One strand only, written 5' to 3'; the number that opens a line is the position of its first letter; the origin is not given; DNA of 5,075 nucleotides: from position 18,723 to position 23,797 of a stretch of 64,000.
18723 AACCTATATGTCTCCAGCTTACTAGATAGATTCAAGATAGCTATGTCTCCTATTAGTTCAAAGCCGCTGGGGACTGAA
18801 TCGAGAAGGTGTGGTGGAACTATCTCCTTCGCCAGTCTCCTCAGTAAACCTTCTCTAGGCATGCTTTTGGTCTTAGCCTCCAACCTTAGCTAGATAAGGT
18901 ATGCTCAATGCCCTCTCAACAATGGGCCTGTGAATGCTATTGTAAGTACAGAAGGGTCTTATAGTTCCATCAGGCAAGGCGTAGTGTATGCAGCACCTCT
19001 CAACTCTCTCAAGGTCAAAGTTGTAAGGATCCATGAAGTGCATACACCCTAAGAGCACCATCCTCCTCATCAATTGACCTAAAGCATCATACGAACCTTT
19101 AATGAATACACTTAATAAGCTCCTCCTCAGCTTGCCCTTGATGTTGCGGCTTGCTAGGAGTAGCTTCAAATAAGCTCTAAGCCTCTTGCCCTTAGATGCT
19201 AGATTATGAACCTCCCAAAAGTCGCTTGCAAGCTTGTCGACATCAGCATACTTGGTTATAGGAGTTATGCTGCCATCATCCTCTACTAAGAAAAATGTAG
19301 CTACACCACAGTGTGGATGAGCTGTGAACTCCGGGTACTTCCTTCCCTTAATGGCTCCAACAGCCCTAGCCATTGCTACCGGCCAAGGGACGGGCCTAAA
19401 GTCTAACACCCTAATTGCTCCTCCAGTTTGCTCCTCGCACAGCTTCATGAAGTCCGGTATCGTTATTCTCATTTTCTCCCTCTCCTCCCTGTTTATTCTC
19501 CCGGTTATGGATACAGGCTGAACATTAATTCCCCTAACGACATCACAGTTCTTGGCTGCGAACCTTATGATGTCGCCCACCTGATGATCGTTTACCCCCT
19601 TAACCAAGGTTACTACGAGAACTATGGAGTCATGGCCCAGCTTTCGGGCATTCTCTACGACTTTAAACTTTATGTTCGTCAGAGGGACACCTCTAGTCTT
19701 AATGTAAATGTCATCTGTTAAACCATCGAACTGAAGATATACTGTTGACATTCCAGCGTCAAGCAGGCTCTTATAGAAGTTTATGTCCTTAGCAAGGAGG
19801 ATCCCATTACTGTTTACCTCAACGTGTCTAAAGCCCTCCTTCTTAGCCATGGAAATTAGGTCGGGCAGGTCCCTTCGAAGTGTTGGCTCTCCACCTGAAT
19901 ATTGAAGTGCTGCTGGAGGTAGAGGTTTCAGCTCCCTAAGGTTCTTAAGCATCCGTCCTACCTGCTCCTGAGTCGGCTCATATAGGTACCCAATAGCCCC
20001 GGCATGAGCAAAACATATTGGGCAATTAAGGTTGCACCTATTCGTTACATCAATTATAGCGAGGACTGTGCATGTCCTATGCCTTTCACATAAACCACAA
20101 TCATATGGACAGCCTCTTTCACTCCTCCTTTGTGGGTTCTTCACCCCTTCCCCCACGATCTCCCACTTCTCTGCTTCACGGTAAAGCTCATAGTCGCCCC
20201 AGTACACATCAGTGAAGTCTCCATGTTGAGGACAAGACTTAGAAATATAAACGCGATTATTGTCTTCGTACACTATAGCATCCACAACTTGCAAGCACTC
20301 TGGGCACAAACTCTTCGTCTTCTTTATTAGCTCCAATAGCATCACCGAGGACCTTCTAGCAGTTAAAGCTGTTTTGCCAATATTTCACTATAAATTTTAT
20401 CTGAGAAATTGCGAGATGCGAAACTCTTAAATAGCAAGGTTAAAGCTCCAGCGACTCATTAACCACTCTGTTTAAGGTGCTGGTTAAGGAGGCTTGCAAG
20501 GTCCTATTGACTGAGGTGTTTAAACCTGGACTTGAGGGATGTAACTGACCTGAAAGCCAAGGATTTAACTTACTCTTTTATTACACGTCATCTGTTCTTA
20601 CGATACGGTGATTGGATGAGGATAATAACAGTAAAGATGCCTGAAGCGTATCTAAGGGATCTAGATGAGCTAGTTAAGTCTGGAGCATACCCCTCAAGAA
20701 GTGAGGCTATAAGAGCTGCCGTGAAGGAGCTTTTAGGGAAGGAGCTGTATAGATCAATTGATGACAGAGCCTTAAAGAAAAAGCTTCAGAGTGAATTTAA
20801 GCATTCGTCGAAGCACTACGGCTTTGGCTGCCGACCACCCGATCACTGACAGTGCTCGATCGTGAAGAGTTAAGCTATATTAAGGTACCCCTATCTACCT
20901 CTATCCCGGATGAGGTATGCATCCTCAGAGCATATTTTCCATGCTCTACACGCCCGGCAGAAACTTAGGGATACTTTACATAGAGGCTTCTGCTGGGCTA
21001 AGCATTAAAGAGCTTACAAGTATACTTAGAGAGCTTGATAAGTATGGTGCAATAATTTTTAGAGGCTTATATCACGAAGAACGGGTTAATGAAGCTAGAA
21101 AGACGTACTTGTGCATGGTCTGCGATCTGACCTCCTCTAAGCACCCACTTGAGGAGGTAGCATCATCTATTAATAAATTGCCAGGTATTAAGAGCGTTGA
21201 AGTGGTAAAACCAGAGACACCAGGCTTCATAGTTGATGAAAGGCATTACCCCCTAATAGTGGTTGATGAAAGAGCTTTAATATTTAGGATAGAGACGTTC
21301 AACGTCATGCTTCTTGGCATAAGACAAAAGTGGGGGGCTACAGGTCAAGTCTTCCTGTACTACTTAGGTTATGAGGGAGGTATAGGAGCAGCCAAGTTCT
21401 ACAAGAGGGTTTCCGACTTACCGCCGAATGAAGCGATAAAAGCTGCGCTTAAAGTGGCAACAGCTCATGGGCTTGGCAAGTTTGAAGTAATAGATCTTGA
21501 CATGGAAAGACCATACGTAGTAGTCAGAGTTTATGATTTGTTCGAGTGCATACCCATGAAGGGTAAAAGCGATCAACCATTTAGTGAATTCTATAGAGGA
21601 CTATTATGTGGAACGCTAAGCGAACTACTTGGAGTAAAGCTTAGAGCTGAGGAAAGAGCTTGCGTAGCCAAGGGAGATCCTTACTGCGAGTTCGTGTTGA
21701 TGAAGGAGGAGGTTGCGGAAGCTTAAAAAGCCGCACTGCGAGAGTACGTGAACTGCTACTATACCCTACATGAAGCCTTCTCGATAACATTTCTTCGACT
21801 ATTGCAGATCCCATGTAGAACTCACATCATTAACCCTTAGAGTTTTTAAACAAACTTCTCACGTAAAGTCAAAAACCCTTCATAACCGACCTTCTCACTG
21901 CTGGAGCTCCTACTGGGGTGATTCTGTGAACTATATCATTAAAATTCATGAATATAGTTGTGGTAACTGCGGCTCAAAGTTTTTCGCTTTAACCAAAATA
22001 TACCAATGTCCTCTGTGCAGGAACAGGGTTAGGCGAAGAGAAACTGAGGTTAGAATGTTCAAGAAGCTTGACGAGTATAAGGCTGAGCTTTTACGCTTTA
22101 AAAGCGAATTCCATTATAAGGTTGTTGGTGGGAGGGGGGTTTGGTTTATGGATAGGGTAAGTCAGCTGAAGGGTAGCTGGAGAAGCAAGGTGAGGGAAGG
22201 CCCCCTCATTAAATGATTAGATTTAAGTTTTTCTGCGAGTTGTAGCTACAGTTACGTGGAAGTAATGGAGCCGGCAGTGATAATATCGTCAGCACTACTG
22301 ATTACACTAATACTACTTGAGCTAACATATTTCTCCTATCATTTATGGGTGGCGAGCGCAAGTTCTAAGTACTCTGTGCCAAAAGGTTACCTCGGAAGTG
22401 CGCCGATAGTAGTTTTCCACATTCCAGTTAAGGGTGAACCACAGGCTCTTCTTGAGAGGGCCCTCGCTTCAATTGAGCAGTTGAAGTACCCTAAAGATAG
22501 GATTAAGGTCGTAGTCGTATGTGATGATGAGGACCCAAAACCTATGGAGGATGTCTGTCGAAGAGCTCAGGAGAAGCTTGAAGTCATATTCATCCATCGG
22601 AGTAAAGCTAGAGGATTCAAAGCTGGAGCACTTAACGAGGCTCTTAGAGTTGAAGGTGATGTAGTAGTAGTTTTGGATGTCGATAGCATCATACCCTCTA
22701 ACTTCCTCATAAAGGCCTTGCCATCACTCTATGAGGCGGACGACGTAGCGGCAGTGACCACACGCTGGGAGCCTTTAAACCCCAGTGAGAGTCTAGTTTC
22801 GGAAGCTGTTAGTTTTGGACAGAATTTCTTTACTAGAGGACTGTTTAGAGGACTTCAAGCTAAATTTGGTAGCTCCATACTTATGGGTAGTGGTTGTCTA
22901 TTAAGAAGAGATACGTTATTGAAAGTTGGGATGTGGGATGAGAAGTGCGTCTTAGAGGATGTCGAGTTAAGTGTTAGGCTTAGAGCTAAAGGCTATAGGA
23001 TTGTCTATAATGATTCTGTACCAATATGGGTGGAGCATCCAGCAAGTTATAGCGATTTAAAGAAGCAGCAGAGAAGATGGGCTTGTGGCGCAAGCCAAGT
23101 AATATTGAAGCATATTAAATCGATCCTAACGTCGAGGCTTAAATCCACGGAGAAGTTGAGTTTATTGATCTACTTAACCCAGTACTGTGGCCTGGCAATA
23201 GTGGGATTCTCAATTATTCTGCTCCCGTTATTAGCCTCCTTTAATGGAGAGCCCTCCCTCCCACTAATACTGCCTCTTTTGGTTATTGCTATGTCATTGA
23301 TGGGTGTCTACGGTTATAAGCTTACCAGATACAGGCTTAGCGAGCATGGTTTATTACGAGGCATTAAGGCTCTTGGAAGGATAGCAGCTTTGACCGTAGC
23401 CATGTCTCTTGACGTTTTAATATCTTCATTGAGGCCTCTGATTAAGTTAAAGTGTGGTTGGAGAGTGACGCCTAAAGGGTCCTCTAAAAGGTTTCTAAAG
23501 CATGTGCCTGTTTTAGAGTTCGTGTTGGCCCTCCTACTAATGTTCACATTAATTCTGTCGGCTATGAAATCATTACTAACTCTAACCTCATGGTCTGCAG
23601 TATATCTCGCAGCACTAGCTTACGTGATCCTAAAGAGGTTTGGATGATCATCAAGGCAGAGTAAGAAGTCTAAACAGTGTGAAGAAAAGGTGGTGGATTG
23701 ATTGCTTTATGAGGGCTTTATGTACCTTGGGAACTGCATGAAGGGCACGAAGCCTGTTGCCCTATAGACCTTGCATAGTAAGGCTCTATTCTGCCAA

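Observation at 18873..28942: Duplicated two-gene cassette (Cys-ribbon radical SAM + ACT/V4R protein) bracketing a GT2 glycosyltransferase and a standalone Mo/W enzyme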

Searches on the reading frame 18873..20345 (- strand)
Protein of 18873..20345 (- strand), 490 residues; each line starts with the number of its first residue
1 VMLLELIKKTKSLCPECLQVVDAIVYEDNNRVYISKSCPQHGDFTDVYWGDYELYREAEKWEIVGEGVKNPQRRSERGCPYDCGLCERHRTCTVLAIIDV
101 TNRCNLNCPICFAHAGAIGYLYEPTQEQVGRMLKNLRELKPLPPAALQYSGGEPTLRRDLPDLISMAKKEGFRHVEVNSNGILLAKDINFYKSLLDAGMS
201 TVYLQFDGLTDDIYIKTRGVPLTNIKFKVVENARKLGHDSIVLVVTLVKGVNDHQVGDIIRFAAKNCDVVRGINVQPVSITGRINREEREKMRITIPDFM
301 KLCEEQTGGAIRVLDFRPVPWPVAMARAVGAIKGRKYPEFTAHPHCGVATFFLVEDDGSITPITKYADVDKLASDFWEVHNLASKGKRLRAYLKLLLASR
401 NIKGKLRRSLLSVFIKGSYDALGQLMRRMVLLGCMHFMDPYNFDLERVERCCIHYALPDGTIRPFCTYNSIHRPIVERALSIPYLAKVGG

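Call 3: search_protein_families(library=pfam, proteins=[window:18873-20345:-], max_evalue=0.01)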
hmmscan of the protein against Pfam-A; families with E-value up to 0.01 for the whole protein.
window:18873-20345:- (490 aa): 3 families
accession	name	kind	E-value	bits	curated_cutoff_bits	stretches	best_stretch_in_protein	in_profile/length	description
PF04055.27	Radical_SAM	-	5.7e-24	85.6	29.5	1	100-263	3-166/166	Radical SAM superfamily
PF23545.1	Zn_ribbon_HMPTM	-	1.5e-20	72.9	27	1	7-49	2-44/45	HMPTM N-terminal zinc ribbon domain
PF13353.11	Fer4_12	-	0.009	16.7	22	0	102-189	13-99/137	4Fe-4S single cluster domain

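Call 4: search_protein_families(library=ncbifam, proteins=[window:18873-20345:-], max_evalue=0.01)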
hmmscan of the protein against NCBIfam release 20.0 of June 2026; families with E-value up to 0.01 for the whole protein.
window:18873-20345:- (490 aa): 43 families (the best 25 are shown)
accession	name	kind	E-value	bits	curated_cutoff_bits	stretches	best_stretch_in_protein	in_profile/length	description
NF045702.1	rSAM_GDGT_ether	equivalog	9.2e-191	634.7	450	1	9-483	1-485/486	tetraether lipid synthase Tes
NF045703.1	rSAM_Tes_intein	exception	1.3e-119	400.6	1700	2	111-471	611-980/1040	tetraether lipid synthase Tes, intein-containing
NF045646.2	rSAM_Se_TrsS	equivalog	2.5e-118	395.4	490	1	9-469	2-430/441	radical SAM (seleno)protein TrsS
TIGR02668.1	moaA_archaeal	equivalog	1.6e-21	76.6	325.25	1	98-286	14-197/303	GTP 3',8-cyclase MoaA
NF001199.0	PRK00164.2-1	equivalog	2e-21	76.4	231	1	98-278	16-190/308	GTP 3',8-cyclase MoaA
TIGR02666.1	moaA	equivalog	3.6e-21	75.5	284.05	1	98-290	14-207/336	GTP 3',8-cyclase MoaA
TIGR04546.1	rSAM_ahbC_deAc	equivalog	4.2e-16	58.7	650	1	97-238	42-177/390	12,18-didecarboxysiroheme deacetylase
NF050035.1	rSAM_WgK_link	exception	1.5e-14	53.8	650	1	94-320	9-226/367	radical SAM/SPASM peptide maturase WgkB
TIGR04054.1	rSAM_NirJ1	equivalog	2.3e-14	52.8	650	1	97-237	39-173/387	putative heme d1 biosynthesis radical SAM protein NirJ1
TIGR04347.1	pseudo_SAM_Halo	equivalog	6.6e-14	52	525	1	96-212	40-150/390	TIGR04347 family pseudo-SAM/SPASM protein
TIGR04055.1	rSAM_NirJ2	equivalog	2.1e-13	50.5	500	1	99-291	5-187/326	putative heme d1 biosynthesis radical SAM protein NirJ2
TIGR04317.1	W_rSAM_matur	equivalog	2.4e-13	50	380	1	97-261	7-166/349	tungsten cofactor oxidoreductase radical SAM maturase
TIGR02109.1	PQQ_syn_pqqE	equivalog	3.9e-13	49.1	381.35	1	96-264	9-170/358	pyrroloquinoline quinone biosynthesis protein PqqE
TIGR04051.1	rSAM_NirJ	equivalog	3.7e-12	45.9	515.45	1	97-220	5-124/354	heme d1 biosynthesis radical SAM protein NirJ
TIGR04303.1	GeoRSP_rSAM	equivalog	6.9e-12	45.6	400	1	100-276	11-175/325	GeoRSP system radical SAM/SPASM protein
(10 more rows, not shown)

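Call 7: search_solved_structures(query=window:18873-20345:-, show_alignments=1)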
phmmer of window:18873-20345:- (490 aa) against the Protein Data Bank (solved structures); distinct sequences matched with E-value up to 0.001: 5.
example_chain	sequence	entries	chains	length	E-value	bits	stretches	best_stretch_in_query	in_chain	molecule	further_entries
7tol_A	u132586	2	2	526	6e-157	526.5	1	7-484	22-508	glycerol dibiphytanyl glycerol tetraether - macrocyclic archaeol synthase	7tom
2fb2_A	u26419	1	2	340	1.7e-12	50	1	98-264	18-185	Molybdenum cofactor biosynthesis protein A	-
1tv7_A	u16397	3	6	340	2.8e-12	49.3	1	98-264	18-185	Molybdenum cofactor biosynthesis protein A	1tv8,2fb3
6efn_A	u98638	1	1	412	4.3e-06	28.9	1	96-264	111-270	Sporulation killing factor maturation protein SkfB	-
8wm2_A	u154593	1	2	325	0.00016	23.7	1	97-206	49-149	Fe-S radical SAM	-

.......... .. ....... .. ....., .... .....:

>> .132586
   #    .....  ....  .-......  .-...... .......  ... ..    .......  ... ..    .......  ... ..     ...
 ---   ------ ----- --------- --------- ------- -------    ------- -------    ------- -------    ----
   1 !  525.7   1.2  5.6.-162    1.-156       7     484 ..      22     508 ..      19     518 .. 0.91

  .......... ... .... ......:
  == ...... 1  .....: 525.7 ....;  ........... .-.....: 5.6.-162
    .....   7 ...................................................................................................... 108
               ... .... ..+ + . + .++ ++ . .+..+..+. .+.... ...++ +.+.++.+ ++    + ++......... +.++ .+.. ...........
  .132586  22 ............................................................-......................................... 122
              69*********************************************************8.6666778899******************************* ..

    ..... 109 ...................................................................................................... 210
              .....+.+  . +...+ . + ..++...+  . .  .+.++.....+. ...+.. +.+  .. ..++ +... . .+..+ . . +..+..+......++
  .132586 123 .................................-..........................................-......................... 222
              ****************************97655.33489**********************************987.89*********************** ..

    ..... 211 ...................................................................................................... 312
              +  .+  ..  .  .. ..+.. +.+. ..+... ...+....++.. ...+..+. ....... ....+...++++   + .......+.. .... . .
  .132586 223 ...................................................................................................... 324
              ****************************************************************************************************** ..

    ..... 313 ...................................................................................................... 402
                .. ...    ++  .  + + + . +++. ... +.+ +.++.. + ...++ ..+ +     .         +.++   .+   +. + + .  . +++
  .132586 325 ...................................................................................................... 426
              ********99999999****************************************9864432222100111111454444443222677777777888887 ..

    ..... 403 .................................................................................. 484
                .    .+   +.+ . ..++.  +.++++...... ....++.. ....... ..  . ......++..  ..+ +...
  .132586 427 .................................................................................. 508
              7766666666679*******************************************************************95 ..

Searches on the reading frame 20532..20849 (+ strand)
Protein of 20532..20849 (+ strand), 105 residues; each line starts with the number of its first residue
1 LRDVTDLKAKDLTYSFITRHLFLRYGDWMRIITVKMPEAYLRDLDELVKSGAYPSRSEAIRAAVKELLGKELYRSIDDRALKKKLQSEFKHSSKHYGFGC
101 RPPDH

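Call 3: search_protein_families(library=pfam, proteins=[window:20532-20849:+], max_evalue=0.01)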
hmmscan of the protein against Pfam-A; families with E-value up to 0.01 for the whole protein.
window:20532-20849:+ (105 aa): 2 families
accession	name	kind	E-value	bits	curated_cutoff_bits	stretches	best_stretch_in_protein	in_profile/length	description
PF01402.27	RHH_1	-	1.3e-08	34.9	20.5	1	32-69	2-38/39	Ribbon-helix-helix protein, copG family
PF17723.7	RHH_8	-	0.0017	18.9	25.4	1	32-71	6-45/119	Ribbon-Helix-Helix transcriptional regulator family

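Call 4: search_protein_families(library=ncbifam, proteins=[window:20532-20849:+], max_evalue=0.01)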
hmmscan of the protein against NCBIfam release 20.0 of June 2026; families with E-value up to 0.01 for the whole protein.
window:20532-20849:+ (105 aa): 8 families
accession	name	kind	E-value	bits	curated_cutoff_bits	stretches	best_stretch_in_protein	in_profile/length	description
NF058555.1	TransRegCdrSHalo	equivalog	1.8e-10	40.7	100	1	29-71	1-43/61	transcriptional regulator CdrS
NF053762.1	aCcr1_fam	equivalog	5.5e-08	32.6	60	1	30-68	1-38/38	aCcr1 family cell cycle regulator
NF002169.0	PRK01002.1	subfamily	1e-06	28.7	111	1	29-69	4-44/141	nickel responsive regulator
TIGR02606.1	antidote_CC2985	hypoth_equivalog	2.3e-05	24.3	46.2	1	33-88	3-54/70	type II toxin-antitoxin system ParD family antitoxin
NF003381.0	PRK04460.1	equivalog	6e-05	23.2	105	1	32-77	7-52/139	nickel-responsive transcriptional regulator NikR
NF002815.0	PRK02967.1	equivalog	8.1e-05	22.7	83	1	29-92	1-64/139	nickel-responsive transcriptional regulator NikR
NF001884.0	PRK00630.1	subfamily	0.00035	20.7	119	1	32-77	13-58/148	nickel responsive regulator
TIGR02793.1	nikR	equivalog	0.0053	17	175.45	1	32-75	3-46/129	nickel-responsive transcriptional regulator NikR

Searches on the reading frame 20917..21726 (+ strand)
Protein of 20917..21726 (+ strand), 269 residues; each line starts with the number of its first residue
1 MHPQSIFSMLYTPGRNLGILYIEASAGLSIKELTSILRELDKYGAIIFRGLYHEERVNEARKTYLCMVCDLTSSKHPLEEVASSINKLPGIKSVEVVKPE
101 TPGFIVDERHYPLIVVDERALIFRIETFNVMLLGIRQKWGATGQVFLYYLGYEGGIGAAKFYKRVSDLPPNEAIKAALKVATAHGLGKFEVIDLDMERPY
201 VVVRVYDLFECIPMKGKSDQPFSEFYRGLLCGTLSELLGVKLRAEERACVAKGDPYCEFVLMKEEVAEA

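Call 3: search_protein_families(library=pfam, proteins=[window:20917-21726:+], max_evalue=0.01)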
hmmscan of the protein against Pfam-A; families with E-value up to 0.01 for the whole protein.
window:20917-21726:+ (269 aa): 1 family
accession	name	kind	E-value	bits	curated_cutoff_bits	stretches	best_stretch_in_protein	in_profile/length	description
PF02830.23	V4R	-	1.3e-11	44.8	31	1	208-261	5-60/62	V4R domain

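Call 4: search_protein_families(library=ncbifam, proteins=[window:20917-21726:+], max_evalue=0.01)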
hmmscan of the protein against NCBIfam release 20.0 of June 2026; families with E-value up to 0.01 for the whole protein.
window:20917-21726:+ (269 aa): 3 families
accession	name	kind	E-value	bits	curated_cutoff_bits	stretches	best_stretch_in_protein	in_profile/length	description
NF053755.1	MsvR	equivalog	2.8e-10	40.3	220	1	160-260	140-235/236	transcriptional factor MsvR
TIGR02019.1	BchJ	equivalog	0.00031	20.6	74.3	1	203-260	132-187/188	bacteriochlorophyll 4-vinyl reductase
NF041906.1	V4R_TF_MobR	exception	0.0053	15.3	999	1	144-260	57-181/544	phenol degradation transcriptional regulator MobR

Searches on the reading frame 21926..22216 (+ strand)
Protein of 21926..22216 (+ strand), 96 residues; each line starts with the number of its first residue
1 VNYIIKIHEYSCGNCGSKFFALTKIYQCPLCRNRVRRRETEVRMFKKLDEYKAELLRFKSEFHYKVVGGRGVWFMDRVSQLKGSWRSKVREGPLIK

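Call 3: search_protein_families(library=pfam, proteins=[window:21926-22216:+], max_evalue=0.01)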
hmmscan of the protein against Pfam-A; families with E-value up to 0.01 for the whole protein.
window:21926-22216:+ (96 aa): 3 families
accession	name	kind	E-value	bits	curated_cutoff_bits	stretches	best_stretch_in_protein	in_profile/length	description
PF09723.15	Zn_ribbon_8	-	0.00031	21.1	34.4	1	7-37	3-39/41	Zinc ribbon domain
PF13920.12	zf-C3HC4_3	-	0.0068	16.6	27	1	8-37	22-48/49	Zinc finger, C3HC4 type (RING finger)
PF23455.1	DUF7129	-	0.0081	16.3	30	0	8-36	10-38/45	Domain of unknown function (DUF7129)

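Call 4: search_protein_families(library=ncbifam, proteins=[window:21926-22216:+], max_evalue=0.01)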
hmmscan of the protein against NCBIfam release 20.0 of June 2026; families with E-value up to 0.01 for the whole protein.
window:21926-22216:+ (96 aa): 3 families
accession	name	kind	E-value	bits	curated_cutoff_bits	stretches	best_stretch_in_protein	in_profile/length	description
NF001645.0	PRK00420.1-2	equivalog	0.00032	20.7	162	1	6-46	21-61/106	hypothetical protein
TIGR02605.1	CxxC_CxxC_SSSS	subfamily_domain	0.00048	20.2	31.3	1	7-39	3-41/52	FmdB family zinc ribbon protein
TIGR03831.1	YgiT_finger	domain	0.0054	17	20.2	0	4-20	27-43/46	YgiT-type zinc finger protein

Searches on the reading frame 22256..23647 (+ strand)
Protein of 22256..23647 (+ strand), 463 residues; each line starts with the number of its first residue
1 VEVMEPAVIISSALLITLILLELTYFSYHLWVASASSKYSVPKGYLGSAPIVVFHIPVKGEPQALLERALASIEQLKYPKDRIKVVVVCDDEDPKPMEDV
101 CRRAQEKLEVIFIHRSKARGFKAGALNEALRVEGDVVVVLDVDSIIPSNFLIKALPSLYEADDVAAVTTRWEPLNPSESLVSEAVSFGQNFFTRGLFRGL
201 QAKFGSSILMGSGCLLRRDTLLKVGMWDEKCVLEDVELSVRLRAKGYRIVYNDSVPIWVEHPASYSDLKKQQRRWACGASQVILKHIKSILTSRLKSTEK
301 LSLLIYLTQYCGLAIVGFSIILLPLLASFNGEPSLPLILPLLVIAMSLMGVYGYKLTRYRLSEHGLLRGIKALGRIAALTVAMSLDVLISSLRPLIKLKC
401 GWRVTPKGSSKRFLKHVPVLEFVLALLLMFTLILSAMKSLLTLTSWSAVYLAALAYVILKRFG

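Call 3: search_protein_families(library=pfam, proteins=[window:22256-23647:+], max_evalue=0.01)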
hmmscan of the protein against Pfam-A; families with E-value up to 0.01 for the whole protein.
window:22256-23647:+ (463 aa): 5 families
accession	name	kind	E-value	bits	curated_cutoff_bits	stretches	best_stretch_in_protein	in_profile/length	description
PF13641.12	Glyco_tranf_2_3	-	7.1e-27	95.3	27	1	63-278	13-230/230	Glycosyltransferase like family 2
PF13632.12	Glyco_trans_2_3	-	3.2e-23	83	27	1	137-345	2-195/198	Glycosyl transferase family group 2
PF00535.33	Glycos_transf_2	-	1e-12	48.8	23.3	1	55-221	3-164/168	Glycosyl transferase family 2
PF13506.12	Glyco_transf_21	-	6.7e-06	26.1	21.7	1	115-276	11-173/174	Glycosyl transferase family 21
PF10111.15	Glyco_tranf_2_2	-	0.0025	17.8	27.3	1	75-245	22-202/276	Glycosyltransferase like family 2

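Call 4: search_protein_families(library=ncbifam, proteins=[window:22256-23647:+], max_evalue=0.01)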
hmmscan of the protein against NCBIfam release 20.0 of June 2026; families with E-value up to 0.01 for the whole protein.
window:22256-23647:+ (463 aa): 17 families
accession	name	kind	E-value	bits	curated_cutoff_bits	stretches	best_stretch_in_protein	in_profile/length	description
TIGR03030.1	CelA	equivalog_domain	5.6e-28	97.4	699.1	1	25-308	106-405/714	UDP-forming cellulose synthase catalytic subunit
TIGR03937.1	PgaC_IcaA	equivalog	1.7e-26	93.2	422.3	1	28-322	23-308/407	poly-beta-1,6-N-acetyl-D-glucosamine synthase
TIGR03965.1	mycofact_glyco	equivalog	2.2e-18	66.4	280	1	50-307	74-331/467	mycofactocin biosynthesis glycosyltransferase MftF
NF041865.1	EpsU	equivalog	3.9e-16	59.1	700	1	26-390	15-376/394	exopolysaccharide biosynthesis GT2 family glycosyltransferase EpsU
NF008558.0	PRK11498.1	equivalog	2.1e-14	52.4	992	1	40-283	264-505/872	UDP-forming cellulose synthase catalytic subunit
TIGR03111.1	glyc2_xrt_Gpos1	hypoth_equivalog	1.5e-12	47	363.95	1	43-294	42-301/439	TIGR03111 family XrtG-associated glycosyltransferase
TIGR01556.1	rhamnosyltran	subfamily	8.5e-12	44.8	200.55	1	80-253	19-194/281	rhamnosyltransferase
NF041875.1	EPS_EpsD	equivalog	4e-10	39.6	370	1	65-264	13-211/325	exopolysaccharide biosynthesis glycosyltransferase EpsD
TIGR04242.1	nodulat_NodC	equivalog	1.1e-09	37.7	550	1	20-349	16-347/395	chitooligosaccharide synthase NodC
NF053846.1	glyco_with_XrtP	equivalog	3e-09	36.1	520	1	53-328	44-346/440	XrtP-associated glycosyltransferase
TIGR03472.1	HpnI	equivalog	6.3e-09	35.1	310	1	49-292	40-286/373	bacteriohopanetetrol glucosamine biosynthesis glycosyltransferase HpnI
TIGR04283.1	glyco_like_mftF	equivalog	1.6e-06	27.9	182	1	56-251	5-178/221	TIGR04283 family arsenosugar biosynthesis glycosyltransferase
NF003958.0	PRK05454.2-1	equivalog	1.8e-06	26.5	419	1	97-203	164-272/704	glucans biosynthesis glucosyltransferase MdoH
NF003956.0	PRK05454.1-3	equivalog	0.00016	19.9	864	0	243-312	349-415/718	glucans biosynthesis glucosyltransferase MdoH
NF041394.1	GtaseAglG_Halo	equivalog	0.00027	20.3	440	1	69-172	21-120/304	glucosyl-dolichyl phosphate glucuronosyltransferase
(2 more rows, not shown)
